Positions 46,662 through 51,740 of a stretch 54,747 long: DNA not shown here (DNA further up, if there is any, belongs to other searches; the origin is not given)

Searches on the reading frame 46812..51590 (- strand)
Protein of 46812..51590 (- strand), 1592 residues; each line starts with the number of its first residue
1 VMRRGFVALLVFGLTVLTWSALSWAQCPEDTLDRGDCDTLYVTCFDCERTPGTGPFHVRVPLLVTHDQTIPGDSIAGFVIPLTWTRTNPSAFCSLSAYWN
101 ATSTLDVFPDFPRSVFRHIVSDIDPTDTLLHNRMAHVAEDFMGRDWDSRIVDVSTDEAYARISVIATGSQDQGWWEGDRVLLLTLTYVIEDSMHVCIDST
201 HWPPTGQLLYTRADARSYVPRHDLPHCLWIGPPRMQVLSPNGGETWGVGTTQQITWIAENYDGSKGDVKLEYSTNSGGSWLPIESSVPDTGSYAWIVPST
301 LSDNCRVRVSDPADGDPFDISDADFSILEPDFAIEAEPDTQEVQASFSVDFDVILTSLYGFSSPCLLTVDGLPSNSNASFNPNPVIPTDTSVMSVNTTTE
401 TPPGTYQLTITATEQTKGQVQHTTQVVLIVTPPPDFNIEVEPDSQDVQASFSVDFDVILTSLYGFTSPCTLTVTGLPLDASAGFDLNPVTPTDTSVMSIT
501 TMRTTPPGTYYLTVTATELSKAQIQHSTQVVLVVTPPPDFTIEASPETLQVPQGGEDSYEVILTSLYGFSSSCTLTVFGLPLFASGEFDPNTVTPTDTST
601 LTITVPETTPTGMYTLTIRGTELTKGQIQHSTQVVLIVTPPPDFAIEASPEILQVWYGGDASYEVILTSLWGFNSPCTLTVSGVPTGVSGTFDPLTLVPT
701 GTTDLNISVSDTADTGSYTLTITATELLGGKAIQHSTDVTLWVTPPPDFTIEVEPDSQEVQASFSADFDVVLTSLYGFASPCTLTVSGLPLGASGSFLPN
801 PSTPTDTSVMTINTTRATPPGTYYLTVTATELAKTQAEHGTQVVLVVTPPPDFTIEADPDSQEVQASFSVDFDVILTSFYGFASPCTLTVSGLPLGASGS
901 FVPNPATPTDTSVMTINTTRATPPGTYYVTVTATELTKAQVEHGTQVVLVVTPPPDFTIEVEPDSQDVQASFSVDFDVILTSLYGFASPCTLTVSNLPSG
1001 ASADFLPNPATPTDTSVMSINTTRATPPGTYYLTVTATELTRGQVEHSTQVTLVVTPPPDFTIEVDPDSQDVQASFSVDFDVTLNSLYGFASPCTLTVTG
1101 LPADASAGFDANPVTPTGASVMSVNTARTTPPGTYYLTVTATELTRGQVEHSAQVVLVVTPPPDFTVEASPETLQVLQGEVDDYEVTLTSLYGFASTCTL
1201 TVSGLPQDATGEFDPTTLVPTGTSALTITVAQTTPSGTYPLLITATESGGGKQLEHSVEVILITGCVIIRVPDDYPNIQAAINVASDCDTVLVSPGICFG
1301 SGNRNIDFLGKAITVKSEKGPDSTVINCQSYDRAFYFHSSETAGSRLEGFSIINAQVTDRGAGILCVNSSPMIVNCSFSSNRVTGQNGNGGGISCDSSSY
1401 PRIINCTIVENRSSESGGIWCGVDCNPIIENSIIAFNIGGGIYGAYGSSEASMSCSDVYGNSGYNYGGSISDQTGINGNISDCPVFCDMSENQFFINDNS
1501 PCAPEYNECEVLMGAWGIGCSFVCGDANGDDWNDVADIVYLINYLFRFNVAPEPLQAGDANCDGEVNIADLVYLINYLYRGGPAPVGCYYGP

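Call 69: search_protein_families(library=pfam, proteins=[window:46812-51590:-], max_evalue=0.01)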
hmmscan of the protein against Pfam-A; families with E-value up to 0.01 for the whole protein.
window:46812-51590:- (1592 aa): 9 families
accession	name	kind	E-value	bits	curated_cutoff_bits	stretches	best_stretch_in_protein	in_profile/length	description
PF02465.23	FliD_N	-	6.6e-16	59.2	24.8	0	557-618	35-90/97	Flagellar hook-associated protein 2 N-terminus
PF13229.12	Beta_helix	-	1.2e-07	32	25.9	1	1350-1476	34-153/158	Right handed beta helix region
PF00404.24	Dockerin_1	-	6.1e-07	30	22.9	1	1525-1578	2-56/57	Dockerin type I domain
PF07495.19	Y_Y_Y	-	4.2e-06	27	26.6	0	398-418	32-52/65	Y_Y_Y domain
PF05037.18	DUF669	-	2.1e-05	25.1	21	0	918-943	10-35/138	Protein of unknown function (DUF669)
PF01835.25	MG2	-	0.00011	22.9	32.8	0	595-624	57-86/96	MG2 domain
PF17766.7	fn3_6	-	0.00019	22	26.4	0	1153-1190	33-71/99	Fibronectin type-III domain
PF21226.3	MalQ_N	-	0.0013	19.5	24.1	0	589-640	47-91/91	MalQ N-terminal beta sandwich domain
PF24421.1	Ig_J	-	0.0098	16.4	29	0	592-641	56-104/104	Tip attachment protein J, Ig-like domain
